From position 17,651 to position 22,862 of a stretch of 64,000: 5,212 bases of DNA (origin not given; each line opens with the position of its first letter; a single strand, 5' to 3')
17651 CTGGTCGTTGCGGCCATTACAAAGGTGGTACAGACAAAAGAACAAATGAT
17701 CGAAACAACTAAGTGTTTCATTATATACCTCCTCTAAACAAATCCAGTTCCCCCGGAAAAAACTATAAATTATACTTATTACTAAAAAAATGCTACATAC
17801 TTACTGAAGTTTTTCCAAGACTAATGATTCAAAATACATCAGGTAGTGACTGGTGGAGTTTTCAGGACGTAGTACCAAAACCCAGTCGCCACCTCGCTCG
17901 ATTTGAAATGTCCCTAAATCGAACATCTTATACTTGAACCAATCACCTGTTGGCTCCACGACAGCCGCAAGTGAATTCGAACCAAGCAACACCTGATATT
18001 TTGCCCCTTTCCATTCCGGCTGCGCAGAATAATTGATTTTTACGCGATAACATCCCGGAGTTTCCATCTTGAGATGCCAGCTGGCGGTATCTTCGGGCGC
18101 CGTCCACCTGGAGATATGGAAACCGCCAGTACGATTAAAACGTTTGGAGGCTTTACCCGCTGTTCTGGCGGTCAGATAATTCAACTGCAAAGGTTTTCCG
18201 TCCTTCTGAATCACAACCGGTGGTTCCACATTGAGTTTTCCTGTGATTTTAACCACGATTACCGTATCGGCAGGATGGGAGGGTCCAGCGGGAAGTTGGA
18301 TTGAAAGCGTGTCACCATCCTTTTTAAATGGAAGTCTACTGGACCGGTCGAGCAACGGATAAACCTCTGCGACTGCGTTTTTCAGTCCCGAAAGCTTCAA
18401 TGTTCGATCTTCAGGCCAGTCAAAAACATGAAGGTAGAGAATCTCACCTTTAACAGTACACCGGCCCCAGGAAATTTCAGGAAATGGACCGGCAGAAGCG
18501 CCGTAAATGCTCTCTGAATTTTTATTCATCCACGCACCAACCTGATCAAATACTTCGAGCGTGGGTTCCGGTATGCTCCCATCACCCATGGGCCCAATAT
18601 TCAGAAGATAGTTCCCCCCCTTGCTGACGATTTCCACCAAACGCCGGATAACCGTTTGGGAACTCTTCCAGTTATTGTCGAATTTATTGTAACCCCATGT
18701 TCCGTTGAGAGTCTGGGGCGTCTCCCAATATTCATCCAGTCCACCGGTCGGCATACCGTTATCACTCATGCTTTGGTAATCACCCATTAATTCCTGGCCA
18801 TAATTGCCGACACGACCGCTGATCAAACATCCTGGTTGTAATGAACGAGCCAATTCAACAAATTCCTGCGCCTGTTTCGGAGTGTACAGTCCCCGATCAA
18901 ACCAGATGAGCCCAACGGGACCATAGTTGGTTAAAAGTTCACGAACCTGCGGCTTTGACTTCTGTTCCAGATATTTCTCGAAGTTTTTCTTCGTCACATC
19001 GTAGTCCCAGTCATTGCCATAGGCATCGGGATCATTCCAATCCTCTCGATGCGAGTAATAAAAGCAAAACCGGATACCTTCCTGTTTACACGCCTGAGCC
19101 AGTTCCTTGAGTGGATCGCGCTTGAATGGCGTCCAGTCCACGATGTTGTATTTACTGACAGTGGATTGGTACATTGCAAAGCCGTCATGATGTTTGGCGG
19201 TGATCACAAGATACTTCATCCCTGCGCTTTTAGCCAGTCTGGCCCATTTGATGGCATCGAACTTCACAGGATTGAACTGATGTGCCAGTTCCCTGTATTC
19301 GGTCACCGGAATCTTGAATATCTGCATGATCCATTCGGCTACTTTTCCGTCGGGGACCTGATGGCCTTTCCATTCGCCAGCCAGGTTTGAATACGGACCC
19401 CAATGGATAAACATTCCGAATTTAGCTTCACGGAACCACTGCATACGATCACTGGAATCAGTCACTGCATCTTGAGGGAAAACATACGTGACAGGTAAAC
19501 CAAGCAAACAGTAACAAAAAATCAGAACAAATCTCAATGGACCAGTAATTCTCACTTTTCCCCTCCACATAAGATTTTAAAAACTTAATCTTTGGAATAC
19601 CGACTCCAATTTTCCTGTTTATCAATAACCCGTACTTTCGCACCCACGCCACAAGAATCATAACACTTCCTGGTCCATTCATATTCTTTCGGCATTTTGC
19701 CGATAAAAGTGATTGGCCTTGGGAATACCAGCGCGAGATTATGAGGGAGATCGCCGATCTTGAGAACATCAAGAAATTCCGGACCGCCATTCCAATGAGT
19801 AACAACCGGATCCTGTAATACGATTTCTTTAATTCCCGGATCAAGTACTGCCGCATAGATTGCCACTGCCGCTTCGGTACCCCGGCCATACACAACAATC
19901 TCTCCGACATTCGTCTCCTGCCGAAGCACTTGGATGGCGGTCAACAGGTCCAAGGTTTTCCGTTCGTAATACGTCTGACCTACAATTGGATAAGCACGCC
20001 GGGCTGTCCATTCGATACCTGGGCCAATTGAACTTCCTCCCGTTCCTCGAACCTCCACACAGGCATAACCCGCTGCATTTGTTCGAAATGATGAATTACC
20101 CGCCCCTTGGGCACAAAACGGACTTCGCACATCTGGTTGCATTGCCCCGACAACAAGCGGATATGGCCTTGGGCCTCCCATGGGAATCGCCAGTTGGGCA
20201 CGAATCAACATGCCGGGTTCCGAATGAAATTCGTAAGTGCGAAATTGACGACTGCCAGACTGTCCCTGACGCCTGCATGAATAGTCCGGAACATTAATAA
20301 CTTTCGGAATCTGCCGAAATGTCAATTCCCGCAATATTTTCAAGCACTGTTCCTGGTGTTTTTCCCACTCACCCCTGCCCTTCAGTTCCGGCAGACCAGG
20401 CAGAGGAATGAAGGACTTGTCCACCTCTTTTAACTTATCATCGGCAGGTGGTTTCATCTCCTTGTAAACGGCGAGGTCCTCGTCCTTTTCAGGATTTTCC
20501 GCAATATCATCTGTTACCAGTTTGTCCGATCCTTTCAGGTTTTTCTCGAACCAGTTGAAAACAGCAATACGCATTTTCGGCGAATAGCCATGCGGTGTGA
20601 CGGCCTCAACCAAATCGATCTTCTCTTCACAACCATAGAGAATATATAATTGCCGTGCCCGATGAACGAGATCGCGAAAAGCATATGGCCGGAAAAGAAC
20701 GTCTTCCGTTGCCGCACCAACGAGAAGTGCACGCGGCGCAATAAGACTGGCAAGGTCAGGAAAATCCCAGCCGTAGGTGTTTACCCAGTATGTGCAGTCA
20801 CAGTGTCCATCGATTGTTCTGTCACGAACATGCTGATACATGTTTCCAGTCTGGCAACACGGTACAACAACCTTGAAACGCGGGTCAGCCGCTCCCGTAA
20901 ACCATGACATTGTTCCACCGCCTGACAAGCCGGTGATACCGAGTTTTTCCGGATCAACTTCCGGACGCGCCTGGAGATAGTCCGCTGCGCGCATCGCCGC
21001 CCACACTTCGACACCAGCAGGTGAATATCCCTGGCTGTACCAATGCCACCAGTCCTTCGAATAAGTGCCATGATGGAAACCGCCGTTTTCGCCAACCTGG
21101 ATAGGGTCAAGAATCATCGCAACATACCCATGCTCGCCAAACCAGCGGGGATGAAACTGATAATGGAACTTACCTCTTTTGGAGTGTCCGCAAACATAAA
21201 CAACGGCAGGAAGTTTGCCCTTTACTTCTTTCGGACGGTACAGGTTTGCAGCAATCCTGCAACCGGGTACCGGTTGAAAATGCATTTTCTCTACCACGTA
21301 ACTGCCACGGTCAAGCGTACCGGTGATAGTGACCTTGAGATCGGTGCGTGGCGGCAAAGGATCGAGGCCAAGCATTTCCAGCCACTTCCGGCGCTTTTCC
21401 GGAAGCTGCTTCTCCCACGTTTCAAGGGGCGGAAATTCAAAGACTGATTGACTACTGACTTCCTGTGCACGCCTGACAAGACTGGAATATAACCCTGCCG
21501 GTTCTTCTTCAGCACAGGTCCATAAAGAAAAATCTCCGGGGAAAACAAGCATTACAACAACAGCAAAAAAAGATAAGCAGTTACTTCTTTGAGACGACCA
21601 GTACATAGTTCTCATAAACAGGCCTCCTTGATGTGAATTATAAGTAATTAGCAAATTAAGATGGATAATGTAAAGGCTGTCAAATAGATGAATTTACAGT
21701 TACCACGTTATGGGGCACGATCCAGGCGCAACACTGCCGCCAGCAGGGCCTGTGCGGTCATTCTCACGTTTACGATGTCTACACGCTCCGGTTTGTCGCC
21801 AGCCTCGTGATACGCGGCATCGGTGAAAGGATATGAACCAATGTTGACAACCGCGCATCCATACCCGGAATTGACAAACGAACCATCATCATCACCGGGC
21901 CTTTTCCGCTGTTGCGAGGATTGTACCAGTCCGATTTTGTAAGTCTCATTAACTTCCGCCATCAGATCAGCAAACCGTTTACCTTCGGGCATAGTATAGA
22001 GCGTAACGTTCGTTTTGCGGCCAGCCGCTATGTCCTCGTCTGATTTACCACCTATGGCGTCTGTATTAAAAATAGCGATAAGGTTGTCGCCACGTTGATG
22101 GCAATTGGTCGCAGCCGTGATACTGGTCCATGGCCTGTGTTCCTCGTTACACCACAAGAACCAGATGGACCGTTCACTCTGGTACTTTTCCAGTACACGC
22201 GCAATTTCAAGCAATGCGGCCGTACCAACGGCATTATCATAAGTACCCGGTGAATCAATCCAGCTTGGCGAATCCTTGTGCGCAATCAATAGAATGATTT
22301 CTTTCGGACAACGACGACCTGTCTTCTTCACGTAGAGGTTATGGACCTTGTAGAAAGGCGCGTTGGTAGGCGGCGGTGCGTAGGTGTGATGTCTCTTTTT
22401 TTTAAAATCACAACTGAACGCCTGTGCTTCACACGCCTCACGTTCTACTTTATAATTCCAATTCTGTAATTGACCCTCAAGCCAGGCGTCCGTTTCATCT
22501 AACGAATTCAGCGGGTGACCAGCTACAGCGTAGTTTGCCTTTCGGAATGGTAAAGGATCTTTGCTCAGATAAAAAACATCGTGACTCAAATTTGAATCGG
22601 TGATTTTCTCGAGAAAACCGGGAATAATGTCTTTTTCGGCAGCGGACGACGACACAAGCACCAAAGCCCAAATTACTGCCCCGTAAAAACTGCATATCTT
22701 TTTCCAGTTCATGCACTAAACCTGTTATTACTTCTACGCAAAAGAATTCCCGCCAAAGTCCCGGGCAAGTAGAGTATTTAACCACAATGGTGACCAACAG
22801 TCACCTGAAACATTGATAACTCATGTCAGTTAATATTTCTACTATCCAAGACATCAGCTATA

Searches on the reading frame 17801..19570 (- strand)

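Call 57: search_protein_families(library=pfam, proteins=[window:17801-19570:-], max_evalue=0.00001)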
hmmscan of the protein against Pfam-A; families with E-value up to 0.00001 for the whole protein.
window:17801-19570:- (589 aa): 2 families
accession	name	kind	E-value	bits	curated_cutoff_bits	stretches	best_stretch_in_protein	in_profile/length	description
PF01120.23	Alpha_L_fucos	-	6.8e-94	315.6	25.2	1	37-353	21-345/345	Alpha-L-fucosidase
PF14871.12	GHL6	-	1.5e-06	28.9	35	1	106-181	2-71/132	Hypothetical glycosyl hydrolase 6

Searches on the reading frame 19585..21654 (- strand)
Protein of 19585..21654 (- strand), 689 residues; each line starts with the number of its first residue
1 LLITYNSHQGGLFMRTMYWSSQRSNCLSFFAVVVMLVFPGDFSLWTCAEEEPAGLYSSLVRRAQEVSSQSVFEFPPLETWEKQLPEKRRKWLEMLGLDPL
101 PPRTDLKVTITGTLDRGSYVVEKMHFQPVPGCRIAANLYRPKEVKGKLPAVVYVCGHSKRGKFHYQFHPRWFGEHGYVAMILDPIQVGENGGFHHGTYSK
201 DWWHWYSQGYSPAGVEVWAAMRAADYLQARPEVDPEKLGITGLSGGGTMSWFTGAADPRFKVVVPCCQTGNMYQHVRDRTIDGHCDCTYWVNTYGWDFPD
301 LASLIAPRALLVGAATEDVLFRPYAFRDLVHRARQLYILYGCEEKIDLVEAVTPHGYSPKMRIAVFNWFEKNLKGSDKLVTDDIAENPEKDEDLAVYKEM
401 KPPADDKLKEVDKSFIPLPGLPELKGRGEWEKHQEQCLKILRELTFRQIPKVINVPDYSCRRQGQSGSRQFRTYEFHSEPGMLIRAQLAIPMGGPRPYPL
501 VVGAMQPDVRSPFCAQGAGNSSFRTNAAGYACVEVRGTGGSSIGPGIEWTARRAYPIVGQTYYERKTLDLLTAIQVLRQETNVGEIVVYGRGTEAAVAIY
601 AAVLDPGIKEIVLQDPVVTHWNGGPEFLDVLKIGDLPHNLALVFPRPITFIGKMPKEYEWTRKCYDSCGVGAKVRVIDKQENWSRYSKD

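Call 5: search_protein_families(library=pfam, proteins=[window:19585-21654:-], max_evalue=0.1)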
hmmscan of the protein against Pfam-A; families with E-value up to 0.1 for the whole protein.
window:19585-21654:- (689 aa): 10 families
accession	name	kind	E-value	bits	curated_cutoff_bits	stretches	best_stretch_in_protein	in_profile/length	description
PF05448.18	AXE1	-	1.3e-10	41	21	1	123-266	58-206/321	Acetyl xylan esterase (AXE1)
PF02129.25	Peptidase_S15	-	6.7e-09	36.3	23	1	131-275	2-135/262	X-Pro dipeptidyl-peptidase (S15 family)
PF22244.2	GCE_fung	-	1.9e-07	31.6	27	1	200-266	65-135/231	Glucuronyl esterase, fungi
PF00326.27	Peptidase_S9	-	6.7e-06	26.2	22.6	1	205-275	32-104/213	Prolyl oligopeptidase family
PF12715.13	Abhydrolase_7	-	7.9e-05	22.5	21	1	100-158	65-124/388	Abhydrolase family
PF01738.24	DLH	-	0.00025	21.1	21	1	134-265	1-126/217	Dienelactone hydrolase family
PF09752.15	ABHD18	-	0.013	15.1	21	1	236-267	175-206/351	Alpha/beta hydrolase domain containing 18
PF10142.15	PhoPQ_related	-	0.016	14.4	20.3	1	215-267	151-203/367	PhoPQ-activated pathogenicity-related protein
PF11187.14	Mbeg1-like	-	0.02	14.8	21.1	0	127-162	63-96/224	Mbeg1-like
PF08840.17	BAAT_C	-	0.061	13.8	20.9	0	223-269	9-57/210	BAAT / Acyl-CoA thioester hydrolase C terminal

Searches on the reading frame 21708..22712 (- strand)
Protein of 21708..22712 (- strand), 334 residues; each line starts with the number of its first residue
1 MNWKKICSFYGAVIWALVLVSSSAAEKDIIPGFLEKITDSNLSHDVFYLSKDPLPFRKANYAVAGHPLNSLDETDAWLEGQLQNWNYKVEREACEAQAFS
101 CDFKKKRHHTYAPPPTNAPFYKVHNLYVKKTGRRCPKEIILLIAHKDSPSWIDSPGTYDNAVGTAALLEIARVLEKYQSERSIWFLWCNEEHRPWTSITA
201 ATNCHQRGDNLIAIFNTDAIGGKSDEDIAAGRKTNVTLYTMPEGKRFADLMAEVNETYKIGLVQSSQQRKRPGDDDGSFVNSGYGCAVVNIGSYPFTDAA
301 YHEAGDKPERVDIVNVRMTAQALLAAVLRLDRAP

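Call 5: search_protein_families(library=pfam, proteins=[window:21708-22712:-], max_evalue=0.1)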
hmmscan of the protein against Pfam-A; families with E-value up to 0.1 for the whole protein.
window:21708-22712:- (334 aa): 1 family
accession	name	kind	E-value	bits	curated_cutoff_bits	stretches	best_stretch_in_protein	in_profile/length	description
PF04389.22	Peptidase_M28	-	2.6e-19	70.1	21.3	1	128-326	4-192/193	Peptidase family M28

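Call 80: search_protein_families(library=padloc, proteins=[window:21708-22712:-], max_evalue=0.01)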
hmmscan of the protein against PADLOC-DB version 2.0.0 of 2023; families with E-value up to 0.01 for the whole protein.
window:21708-22712:- (334 aa): 0 families
